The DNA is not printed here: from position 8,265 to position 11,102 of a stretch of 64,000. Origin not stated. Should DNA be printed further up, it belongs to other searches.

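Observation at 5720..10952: yeaH-spoVR-prkA stress module in non-canonical order with an 845-aa PrkA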

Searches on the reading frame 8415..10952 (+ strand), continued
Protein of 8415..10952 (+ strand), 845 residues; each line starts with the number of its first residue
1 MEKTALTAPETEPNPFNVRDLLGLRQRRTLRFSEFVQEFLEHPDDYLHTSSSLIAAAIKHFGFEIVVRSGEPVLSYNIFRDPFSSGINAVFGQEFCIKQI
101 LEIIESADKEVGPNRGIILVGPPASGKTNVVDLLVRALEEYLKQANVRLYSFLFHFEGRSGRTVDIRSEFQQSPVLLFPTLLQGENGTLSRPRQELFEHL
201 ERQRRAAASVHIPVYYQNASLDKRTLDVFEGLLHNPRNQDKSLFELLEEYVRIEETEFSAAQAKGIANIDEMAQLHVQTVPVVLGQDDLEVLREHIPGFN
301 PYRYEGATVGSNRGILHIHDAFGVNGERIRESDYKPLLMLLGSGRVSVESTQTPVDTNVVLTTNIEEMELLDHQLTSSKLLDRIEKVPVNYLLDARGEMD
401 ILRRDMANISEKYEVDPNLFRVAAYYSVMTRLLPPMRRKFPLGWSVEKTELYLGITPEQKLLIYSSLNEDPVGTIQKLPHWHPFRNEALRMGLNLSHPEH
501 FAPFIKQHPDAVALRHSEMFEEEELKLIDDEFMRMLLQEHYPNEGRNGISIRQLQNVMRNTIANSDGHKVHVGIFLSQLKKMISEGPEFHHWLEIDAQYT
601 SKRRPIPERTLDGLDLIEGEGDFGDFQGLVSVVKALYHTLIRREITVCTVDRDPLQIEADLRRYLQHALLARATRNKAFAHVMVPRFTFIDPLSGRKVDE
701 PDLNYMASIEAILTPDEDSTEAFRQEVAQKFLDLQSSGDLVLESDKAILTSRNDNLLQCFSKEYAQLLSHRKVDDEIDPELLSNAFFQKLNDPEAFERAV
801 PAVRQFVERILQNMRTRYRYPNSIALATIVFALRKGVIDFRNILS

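Call 62: find_encoding_contigs(protein=P0287, flank=5000, max_places=4)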
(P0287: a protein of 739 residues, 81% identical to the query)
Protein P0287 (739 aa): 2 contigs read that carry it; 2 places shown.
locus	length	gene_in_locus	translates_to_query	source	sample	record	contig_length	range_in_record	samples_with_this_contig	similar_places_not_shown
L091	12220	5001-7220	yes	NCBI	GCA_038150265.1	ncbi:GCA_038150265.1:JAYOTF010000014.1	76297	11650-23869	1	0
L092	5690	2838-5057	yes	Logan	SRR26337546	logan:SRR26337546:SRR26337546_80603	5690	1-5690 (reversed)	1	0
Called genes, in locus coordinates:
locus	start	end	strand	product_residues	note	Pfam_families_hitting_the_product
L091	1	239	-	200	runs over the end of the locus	PF07743:HSCB_C (weak)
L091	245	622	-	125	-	PF01592:NifU_N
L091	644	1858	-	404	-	PF00266:Aminotran_5, PF01212:Beta_elim_lyase (weak), PF01041:DegT_DnrJ_EryC1 (weak)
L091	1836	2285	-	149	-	PF02082:Rrf2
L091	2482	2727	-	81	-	PF03776:MinE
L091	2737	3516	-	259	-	PF00142:Fer4_NifH (weak), PF01656:CbiA, PF02374:ArsA_ATPase (weak), PF06564:CBP_BcsQ (faint), PF09140:MipZ, PF10609:ParA, PF13614:AAA_31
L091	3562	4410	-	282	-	PF05209:MinC_N (faint), PF03775:MinC_C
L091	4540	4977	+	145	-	PF07884:VKOR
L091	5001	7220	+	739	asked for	PF08298:AAA_PrkA, PF06798:PrkA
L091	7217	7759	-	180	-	PF01750:HycI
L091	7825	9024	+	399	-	PF01808:AICARFT_IMPCHas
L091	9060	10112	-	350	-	PF00005:ABC_tran, PF00571:CBS (faint)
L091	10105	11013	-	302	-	PF00528:BPD_transp_1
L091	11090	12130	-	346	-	PF04069:OpuAC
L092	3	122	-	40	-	?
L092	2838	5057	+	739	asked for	PF08298:AAA_PrkA, PF06798:PrkA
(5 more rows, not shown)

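Call 63: find_encoding_contigs(protein=P0283, flank=5000, max_places=6)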
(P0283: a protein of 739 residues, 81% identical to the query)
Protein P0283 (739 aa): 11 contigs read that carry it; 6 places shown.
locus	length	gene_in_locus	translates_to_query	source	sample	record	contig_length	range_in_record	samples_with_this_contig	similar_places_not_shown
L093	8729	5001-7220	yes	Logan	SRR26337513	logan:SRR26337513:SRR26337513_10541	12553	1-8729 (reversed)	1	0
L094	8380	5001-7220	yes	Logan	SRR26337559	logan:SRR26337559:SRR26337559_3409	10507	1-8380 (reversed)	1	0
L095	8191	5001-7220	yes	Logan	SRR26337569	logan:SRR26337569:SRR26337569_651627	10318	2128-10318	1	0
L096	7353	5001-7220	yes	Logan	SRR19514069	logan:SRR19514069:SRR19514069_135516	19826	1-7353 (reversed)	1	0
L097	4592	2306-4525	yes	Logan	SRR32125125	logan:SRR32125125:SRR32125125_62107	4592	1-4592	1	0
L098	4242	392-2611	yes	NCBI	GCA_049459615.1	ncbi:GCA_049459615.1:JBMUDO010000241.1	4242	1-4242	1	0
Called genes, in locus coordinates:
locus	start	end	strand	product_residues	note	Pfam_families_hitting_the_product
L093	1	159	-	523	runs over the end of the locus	PF00005:ABC_tran, PF13304:AAA_21 (faint), PF00005:ABC_tran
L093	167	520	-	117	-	PF00576:Transthyretin, PF24695:PITM1-3 (weak)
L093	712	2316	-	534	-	PF00669:Flagellin_N, PF00700:Flagellin_C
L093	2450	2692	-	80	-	PF03776:MinE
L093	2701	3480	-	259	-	PF00142:Fer4_NifH (weak), PF01656:CbiA, PF02374:ArsA_ATPase (weak), PF06564:CBP_BcsQ, PF09140:MipZ, PF10609:ParA, PF13614:AAA_31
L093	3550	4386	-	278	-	PF05209:MinC_N (faint), PF22642:MinC_N_1 (faint), PF03775:MinC_C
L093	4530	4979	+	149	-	PF07884:VKOR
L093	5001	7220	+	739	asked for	PF08298:AAA_PrkA, PF06798:PrkA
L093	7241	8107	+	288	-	PF00483:NTP_transferase, PF12804:NTP_transf_3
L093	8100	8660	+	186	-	PF00908:dTDP_sugar_isom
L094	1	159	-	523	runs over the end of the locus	PF00005:ABC_tran, PF13304:AAA_21 (faint), PF00005:ABC_tran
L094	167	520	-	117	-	PF00576:Transthyretin, PF24695:PITM1-3 (weak)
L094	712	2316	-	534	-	PF00669:Flagellin_N, PF00700:Flagellin_C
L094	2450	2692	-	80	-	PF03776:MinE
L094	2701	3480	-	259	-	PF00142:Fer4_NifH (weak), PF01656:CbiA, PF02374:ArsA_ATPase (weak), PF06564:CBP_BcsQ, PF09140:MipZ, PF10609:ParA, PF13614:AAA_31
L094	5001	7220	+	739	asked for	PF08298:AAA_PrkA, PF06798:PrkA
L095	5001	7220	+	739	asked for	PF08298:AAA_PrkA, PF06798:PrkA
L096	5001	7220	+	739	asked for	PF08298:AAA_PrkA, PF06798:PrkA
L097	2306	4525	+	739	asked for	PF08298:AAA_PrkA, PF06798:PrkA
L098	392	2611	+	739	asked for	PF08298:AAA_PrkA, PF06798:PrkA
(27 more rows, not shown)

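Call 70: predict_structure(alignment_id=A3)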
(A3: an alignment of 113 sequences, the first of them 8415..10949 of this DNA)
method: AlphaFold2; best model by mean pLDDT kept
length: 845 residues; sequences in the alignment: 113
mean_pLDDT: 94.0   pTM: 0.89
mean pLDDT of the five models: 94.0, 93.8, 93.4, 93.4, 92.9
residues with pLDDT >= 90: 743; 70-90: 78; 50-70: 19; < 50: 5
segments of 3 or more residues with pLDDT < 50: 1-3
pLDDT, mean of each block of 10 residues (from residue 1): 52 82 88 98 96 97 97 98 97 97 91 88 97 98 95 97 97 98 95 97 85 95 97 97 97 97 97 96 97 97 97 97 77 92 95 97 95 82 96 98 95 96 98 95 97 98 95 96 96 96 96 92 96 97 96 96 93 97 97 93 95 95 98 97 93 87 97 96 95 93 95 89 96 95 90 90 86 75 97 97 96 96 97 96 88
secondary structure, 60 per line:
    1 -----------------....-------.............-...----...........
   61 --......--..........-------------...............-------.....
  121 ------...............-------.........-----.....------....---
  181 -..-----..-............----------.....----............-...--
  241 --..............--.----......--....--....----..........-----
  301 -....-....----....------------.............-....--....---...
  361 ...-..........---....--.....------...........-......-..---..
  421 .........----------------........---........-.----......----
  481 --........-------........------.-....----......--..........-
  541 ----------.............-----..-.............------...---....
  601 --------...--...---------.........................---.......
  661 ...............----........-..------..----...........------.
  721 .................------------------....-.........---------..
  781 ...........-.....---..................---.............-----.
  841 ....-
elements in order (helices of 4 or more, strands of 3 or more residues): H18-21 E29-31 H32-41 H50-60 E63-68 E71-76 H77-80 H94-108 E116-120 H127-141 E149-157 E163-167 H174-177 H192-203 H214-218 H223-234 H243-250 E251-256 E264-269 H272-275 E278-281 H286-295 E302-305 H307-310 E315-318 H331-343 E345-348 E351-354 E358-363 H365-374 H378-381 E384-388 H395-405 H407-412 H419-429 H446-453 H457-464 H471-476 H483-490 H498-504 H514-517 H522-527 H530-539 H551-563 H572-584 H597-600 E609-611 E614-616 H626-650 H654-675 H680-687 H703-713 H720-737 H756-759 H761-769 H779-791 H793-797 H801-818 H822-834 H840-844

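Call 72: fold_search(model_id=the predicted structure, library=pdb)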
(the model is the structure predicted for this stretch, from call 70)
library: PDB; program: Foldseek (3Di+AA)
matches with E <= 10: 1110; with E <= 0.001: 8
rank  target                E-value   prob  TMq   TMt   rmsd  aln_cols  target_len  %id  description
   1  4fwd                  3.3e-04  1.00  0.19  0.26  12.3       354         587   14  Crystal structure of the Lon-like protease MtaLonC in complex with bortezomib (released 2013-06-26)
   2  6wgi_3                4.6e-04  0.75  0.11  0.15  32.1       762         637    9  Atomic model of the mutant OCCM (ORC-Cdc6-Cdt1-Mcm2-7 with Mcm6 WHD truncation) loaded on DNA at 10.5 A resolution (released 2020-07-15)
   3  7pfo_3                5.7e-04  0.85  0.13  0.17  30.2       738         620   10  Core human replisome (released 2021-11-10)
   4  8k8v_A                6.0e-04  1.00  0.19  0.22  19.2       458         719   14  CryoEM structure of LonC protease hepatmer, apo state (released 2024-08-07)
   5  9e2y_5                6.9e-04  0.91  0.13  0.17  29.4       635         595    9  Cryo-EM structure of yeast CMG helicase stalled at G4-containing DNA template, state 3 (released 2025-03-26)
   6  7pmn_3                8.6e-04  0.80  0.11  0.14  31.9       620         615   10  S. cerevisiae replisome-SCF(Dia2) complex bound to double-stranded DNA (conformation II) (released 2021-11-10)
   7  7plo_3                9.0e-04  0.80  0.13  0.17  29.8       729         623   10  H. sapiens replisome-CUL2/LRR1 complex (released 2021-11-10)
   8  7w1y_3                9.4e-04  0.66  0.12  0.15  30.8       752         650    9  Human MCM double hexamer bound to natural DNA duplex (polyAT/polyTA) (released 2023-02-08)
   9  7wi7_B                1.1e-03  0.91  0.12  0.17  29.9       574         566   10  Crystal structure of human MCM8/9 complex (released 2023-01-25)
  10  4fwh                  1.2e-03  1.00  0.19  0.26  10.7       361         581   14  Crystal structure of the Lon-like protease MtaLonC in complex with MG262 (released 2013-06-26)
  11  7ev6_A                1.2e-03  1.00  0.19  0.25  11.7       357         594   14  Crystal structure of the Lon-like protease MtaLonC with D581A mutation in complex with F-b20-Q (released 2021-11-24)
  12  6wgg_3                1.3e-03  0.60  0.11  0.15  33.9       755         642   10  Atomic model of pre-insertion mutant OCCM-DNA complex(ORC-Cdc6-Cdt1-Mcm2-7 with Mcm6 WHD truncation) (released 2020-07-15)
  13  7v3u_3                1.3e-03  0.41  0.09  0.12  31.4       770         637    9  Cryo-EM structure of MCM double hexamer with structured Mcm4-NSD (released 2022-04-13)
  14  4fwg                  1.7e-03  1.00  0.19  0.26  11.3       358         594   14  Crystal structure of the Lon-like protease MtaLonC in complex with lactacystin (released 2013-06-26)
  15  7ev4_A                1.8e-03  1.00  0.19  0.25  11.5       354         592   13  Crystal structure of the Lon-like protease MtaLonC with S582A mutation in complex with F-b20-Q (released 2021-11-24)
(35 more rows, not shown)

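Call 82: search_protein_families(library=padloc, proteins=[window:8415-10952:+, L010:3086-5302:+], max_evalue=0.01)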
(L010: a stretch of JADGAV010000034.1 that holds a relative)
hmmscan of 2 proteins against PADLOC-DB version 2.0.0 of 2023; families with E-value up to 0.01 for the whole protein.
window:8415-10952:+ (845 aa): 0 families

L010:3086-5302:+ (739 aa): 0 families

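Call 91: find_encoding_contigs(protein=P0308, flank=4000, max_places=3)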
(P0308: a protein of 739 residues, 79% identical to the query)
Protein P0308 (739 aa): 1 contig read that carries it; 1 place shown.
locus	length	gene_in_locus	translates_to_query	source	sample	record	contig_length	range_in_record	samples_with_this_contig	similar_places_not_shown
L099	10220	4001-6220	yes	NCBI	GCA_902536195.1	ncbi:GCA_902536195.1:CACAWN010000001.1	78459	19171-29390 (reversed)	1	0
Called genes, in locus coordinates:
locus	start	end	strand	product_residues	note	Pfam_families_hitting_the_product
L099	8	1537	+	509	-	PF00308:Bac_DnaA, PF14532:Sigma54_activ_2 (weak), PF00004:AAA, PF08299:Bac_DnaA_C, PF13936:HTH_38 (faint)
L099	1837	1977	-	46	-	-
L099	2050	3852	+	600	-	PF02518:HATPase_c, PF00204:DNA_gyraseB, PF01751:Toprim, PF00986:DNA_gyraseB_C (faint)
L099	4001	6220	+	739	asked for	PF08298:AAA_PrkA, PF06798:PrkA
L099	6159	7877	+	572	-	PF00389:2-Hacid_dh, PF02826:2-Hacid_dh_C, PF19304:PGDH_inter, PF01842:ACT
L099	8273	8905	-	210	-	PF02163:Peptidase_M50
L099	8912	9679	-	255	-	PF13709:DUF4159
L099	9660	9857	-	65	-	-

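Call 92: find_encoding_contigs(protein=P0316, flank=4000, max_places=3)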
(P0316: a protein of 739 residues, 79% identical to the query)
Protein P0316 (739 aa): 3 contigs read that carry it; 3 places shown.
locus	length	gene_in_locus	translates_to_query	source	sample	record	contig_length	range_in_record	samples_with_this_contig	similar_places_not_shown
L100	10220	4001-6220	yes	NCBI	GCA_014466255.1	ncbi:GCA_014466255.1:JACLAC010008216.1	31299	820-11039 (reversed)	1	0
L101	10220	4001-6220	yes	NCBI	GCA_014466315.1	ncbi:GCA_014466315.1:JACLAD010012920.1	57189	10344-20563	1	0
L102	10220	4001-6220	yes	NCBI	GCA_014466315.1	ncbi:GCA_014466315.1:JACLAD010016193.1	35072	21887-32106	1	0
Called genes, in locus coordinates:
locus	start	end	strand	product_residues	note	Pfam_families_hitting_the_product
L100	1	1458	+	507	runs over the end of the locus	PF00308:Bac_DnaA, PF01637:ATPase_2 (faint), PF00004:AAA (weak), PF08299:Bac_DnaA_C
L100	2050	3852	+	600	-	PF02518:HATPase_c, PF00204:DNA_gyraseB, PF01751:Toprim, PF00986:DNA_gyraseB_C (faint)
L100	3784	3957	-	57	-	-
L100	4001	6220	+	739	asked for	PF08298:AAA_PrkA, PF06798:PrkA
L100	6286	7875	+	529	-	PF00389:2-Hacid_dh, PF02826:2-Hacid_dh_C, PF19304:PGDH_inter, PF01842:ACT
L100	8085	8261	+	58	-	-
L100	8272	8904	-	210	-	PF02163:Peptidase_M50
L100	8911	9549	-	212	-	PF13709:DUF4159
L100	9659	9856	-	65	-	-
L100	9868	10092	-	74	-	-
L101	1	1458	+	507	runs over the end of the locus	PF00308:Bac_DnaA, PF01637:ATPase_2 (faint), PF00004:AAA (weak), PF08299:Bac_DnaA_C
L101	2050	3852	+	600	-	PF02518:HATPase_c, PF00204:DNA_gyraseB, PF01751:Toprim, PF00986:DNA_gyraseB_C (faint)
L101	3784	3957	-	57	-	-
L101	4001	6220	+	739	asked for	PF08298:AAA_PrkA, PF06798:PrkA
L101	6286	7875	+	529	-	PF00389:2-Hacid_dh, PF02826:2-Hacid_dh_C, PF19304:PGDH_inter, PF01842:ACT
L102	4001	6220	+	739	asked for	PF08298:AAA_PrkA, PF06798:PrkA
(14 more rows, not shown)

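Call 93: search_protein_families(library=pfam, proteins=[L003:4460-5173:+, L004:4552-5268:+, L043:4548-5261:+, L005:4343-5119:+, L084:6969-7412:+], max_evalue=0.01)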
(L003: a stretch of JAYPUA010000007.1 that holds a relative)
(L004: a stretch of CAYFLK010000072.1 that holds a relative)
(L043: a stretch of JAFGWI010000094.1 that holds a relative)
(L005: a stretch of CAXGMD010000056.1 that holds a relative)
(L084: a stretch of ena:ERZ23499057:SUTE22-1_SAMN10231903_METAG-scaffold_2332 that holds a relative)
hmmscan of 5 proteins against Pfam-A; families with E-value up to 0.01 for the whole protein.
L003:4460-5173:+ (237 aa): 0 families

L004:4552-5268:+ (238 aa): 1 family
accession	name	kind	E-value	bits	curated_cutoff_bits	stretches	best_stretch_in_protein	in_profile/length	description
PF11249.13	DUF3047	-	0.002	18.1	27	0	183-219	151-187/198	Protein of unknown function (DUF3047)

L043:4548-5261:+ (237 aa): 0 families

L005:4343-5119:+ (258 aa): 3 families
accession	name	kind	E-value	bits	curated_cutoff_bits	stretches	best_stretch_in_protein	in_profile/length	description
PF13443.12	HTH_26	-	8.4e-09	36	22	1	11-67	2-60/63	Cro/C1-type HTH DNA-binding domain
PF01381.28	HTH_3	-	9.5e-06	26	23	1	18-64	8-55/55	Helix-turn-helix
PF13560.12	HTH_31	-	0.0035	18.1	27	1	8-61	6-58/64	Helix-turn-helix domain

L084:6969-7412:+ (147 aa): 0 families
